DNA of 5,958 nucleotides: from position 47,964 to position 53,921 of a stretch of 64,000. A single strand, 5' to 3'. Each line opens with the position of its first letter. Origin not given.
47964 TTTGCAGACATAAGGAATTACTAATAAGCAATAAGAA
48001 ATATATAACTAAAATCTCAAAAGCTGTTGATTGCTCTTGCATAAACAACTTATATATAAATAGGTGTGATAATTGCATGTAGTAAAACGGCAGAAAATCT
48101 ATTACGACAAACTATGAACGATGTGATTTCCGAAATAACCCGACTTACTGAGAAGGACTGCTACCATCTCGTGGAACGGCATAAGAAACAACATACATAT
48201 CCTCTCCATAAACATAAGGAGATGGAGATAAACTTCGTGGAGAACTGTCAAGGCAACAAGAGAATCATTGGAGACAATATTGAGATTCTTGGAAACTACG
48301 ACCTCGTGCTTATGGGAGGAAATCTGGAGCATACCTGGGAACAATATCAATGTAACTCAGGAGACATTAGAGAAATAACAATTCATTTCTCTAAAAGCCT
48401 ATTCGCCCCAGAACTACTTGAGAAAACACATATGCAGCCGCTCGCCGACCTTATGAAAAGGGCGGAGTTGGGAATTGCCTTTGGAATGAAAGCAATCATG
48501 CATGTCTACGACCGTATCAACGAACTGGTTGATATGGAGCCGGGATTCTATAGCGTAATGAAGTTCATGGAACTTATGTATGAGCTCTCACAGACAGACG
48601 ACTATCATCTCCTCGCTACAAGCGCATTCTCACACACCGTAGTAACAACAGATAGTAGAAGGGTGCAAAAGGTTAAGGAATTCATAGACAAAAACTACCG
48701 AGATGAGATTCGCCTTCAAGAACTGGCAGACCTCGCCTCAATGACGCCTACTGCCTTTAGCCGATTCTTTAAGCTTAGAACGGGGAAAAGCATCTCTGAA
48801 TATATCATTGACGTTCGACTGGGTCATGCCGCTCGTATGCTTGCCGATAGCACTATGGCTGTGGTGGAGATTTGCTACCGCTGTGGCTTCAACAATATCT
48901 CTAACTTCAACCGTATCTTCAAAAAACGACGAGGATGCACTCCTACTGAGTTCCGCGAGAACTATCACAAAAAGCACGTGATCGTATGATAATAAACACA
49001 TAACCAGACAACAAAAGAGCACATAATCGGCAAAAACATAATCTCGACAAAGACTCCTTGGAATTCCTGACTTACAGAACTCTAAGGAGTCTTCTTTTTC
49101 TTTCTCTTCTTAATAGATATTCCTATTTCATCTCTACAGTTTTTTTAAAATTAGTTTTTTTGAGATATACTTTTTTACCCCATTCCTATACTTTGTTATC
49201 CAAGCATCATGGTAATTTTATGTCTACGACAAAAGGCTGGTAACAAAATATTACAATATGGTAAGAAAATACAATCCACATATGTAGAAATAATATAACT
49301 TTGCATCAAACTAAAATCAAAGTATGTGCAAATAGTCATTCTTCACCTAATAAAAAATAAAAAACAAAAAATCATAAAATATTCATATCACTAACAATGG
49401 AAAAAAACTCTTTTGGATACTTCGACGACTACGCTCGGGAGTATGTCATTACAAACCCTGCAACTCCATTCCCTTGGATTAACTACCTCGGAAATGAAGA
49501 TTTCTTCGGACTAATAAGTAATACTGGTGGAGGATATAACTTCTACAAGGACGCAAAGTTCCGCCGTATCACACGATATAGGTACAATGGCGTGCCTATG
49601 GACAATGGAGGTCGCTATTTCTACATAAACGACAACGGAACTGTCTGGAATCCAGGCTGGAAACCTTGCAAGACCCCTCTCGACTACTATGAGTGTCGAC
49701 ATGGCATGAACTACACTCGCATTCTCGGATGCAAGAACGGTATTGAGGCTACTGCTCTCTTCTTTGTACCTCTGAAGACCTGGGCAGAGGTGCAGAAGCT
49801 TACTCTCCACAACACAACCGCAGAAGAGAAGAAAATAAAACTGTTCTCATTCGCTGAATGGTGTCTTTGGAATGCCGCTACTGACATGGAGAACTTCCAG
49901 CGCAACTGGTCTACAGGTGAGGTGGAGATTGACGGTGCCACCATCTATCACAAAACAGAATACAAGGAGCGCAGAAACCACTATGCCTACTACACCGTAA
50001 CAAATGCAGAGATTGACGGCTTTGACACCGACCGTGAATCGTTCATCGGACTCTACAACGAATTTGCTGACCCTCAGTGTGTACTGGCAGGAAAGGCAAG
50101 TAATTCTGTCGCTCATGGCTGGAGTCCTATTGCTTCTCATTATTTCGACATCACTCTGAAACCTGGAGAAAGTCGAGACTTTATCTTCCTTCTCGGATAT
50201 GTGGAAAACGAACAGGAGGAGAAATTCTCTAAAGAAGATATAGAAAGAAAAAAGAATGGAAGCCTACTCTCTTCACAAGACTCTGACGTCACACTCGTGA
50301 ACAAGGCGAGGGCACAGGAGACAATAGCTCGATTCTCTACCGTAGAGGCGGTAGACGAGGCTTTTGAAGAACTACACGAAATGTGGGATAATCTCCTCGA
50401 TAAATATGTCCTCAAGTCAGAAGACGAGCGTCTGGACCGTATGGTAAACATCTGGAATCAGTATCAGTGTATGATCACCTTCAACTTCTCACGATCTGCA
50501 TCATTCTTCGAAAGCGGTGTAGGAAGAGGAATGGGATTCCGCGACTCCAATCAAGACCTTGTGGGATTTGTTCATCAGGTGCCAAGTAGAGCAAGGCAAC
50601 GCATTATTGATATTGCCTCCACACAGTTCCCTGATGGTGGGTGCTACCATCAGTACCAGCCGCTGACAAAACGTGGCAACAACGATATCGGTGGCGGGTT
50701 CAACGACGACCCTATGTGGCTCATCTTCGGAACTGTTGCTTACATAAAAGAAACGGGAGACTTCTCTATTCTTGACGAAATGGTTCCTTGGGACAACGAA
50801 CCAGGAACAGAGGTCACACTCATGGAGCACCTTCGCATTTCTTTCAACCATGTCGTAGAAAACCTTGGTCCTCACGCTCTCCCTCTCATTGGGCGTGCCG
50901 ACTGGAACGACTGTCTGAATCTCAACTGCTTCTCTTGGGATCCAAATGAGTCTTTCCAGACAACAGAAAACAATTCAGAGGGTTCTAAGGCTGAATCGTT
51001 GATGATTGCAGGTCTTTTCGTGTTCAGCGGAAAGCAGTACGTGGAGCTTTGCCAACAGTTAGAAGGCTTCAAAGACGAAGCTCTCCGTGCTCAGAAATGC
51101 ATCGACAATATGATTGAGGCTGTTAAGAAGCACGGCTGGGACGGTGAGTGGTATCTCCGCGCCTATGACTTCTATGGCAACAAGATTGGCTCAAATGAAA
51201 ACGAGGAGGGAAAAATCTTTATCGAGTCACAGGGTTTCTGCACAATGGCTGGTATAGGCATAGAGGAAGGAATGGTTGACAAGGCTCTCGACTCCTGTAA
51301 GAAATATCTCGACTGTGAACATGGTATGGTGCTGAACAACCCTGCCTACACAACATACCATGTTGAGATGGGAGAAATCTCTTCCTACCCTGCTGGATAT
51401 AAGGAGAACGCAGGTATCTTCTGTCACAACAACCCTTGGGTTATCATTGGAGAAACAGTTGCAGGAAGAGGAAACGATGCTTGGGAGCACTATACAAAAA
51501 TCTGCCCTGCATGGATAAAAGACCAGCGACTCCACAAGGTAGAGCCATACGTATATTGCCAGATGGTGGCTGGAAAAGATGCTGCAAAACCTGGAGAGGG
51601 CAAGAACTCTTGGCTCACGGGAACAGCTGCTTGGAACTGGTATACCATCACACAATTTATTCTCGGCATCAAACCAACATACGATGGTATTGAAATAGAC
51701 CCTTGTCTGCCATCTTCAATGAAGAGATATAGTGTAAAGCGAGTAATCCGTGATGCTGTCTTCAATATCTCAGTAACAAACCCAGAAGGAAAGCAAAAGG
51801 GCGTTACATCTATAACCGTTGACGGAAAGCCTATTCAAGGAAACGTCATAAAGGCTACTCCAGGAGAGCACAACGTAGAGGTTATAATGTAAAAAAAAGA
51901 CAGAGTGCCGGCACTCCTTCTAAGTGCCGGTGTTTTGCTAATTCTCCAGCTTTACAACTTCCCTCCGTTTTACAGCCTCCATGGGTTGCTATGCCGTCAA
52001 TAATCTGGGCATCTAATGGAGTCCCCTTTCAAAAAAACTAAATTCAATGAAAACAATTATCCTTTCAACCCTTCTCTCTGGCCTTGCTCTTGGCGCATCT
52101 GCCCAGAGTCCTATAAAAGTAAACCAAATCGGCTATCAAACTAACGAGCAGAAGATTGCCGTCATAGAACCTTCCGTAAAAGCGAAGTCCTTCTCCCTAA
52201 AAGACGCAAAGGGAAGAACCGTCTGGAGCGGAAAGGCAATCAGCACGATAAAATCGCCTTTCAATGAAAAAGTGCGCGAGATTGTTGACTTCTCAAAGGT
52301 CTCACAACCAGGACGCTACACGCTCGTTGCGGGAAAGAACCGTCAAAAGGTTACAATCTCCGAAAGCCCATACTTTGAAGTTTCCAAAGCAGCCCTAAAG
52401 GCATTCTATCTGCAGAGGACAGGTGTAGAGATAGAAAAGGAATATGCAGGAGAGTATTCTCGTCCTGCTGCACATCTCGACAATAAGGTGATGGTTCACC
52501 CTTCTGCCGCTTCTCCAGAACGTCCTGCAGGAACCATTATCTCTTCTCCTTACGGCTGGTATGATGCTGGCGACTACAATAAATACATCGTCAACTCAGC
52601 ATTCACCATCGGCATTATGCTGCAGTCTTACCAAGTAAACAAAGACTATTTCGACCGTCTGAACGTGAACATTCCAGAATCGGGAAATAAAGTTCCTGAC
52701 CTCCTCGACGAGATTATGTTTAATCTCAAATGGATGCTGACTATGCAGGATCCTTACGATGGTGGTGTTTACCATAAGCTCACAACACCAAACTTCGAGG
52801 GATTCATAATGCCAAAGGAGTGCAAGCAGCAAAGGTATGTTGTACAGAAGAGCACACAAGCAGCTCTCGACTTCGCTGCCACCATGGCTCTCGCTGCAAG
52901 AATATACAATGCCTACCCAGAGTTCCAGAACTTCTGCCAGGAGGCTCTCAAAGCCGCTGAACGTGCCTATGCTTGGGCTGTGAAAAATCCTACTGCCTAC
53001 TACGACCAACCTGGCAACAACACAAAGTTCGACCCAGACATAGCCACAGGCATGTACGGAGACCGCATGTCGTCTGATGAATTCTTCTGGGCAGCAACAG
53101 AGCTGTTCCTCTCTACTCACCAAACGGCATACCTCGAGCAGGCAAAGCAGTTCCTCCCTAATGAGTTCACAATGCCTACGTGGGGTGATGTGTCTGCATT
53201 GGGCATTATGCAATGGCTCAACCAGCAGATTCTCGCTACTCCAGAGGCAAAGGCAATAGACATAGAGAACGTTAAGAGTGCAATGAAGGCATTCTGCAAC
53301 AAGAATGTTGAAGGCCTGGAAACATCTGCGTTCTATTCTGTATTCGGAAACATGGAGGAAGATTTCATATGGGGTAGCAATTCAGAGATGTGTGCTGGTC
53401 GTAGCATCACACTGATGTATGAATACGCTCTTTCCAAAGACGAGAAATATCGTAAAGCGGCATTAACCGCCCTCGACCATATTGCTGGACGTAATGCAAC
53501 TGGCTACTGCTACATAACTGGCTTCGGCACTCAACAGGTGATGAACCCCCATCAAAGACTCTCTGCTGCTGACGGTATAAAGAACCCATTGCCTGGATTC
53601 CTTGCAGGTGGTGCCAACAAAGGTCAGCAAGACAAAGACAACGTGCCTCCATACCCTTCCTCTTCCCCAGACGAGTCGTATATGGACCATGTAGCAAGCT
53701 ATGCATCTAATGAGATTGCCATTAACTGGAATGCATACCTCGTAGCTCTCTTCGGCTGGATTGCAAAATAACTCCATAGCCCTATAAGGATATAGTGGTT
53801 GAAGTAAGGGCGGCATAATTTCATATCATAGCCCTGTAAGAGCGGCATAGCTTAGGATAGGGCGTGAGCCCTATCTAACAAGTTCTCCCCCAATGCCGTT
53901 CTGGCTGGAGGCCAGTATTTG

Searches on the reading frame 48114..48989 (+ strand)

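Call 24: search_protein_families(library=pfam, proteins=[window:48114-48989:+], max_evalue=0.00001)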
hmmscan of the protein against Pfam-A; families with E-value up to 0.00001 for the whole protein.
window:48114-48989:+ (291 aa): 2 families
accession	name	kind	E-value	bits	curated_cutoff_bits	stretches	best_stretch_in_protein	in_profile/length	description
PF12833.13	HTH_18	-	2.6e-23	82.5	33.6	1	204-282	1-79/80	Helix-turn-helix domain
PF00165.29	HTH_AraC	-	5.8e-13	49.1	26.6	1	245-281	6-41/42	Bacterial regulatory helix-turn-helix proteins, AraC family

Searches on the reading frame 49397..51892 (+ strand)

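Call 24: search_protein_families(library=pfam, proteins=[window:49397-51892:+], max_evalue=0.00001)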
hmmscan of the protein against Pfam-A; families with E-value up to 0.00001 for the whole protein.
window:49397-51892:+ (831 aa): 2 families
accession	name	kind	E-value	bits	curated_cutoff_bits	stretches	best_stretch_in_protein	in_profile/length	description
PF17167.11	Glyco_hydro_94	-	3.3e-161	537.1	27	1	330-757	2-420/420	Glycosyl hydrolase 94 superfamily, catalytic domain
PF06165.18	GH94_b-supersand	-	2.5e-87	293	23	1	24-267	1-251/251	Glycosyl hydrolase 94, supersandwich domain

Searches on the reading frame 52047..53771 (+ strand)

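Call 24: search_protein_families(library=pfam, proteins=[window:52047-53771:+], max_evalue=0.00001)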
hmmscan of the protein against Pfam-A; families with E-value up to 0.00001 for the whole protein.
window:52047-53771:+ (574 aa): 2 families
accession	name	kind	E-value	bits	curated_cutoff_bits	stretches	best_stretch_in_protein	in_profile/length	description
PF00759.25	Glyco_hydro_9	-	1.6e-79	268.8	27.7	1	109-568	1-443/444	Glycosyl hydrolase family 9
PF02927.20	CelD_N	-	4.5e-17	63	24.6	1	19-98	2-84/86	Cellulase N-terminal ig-like domain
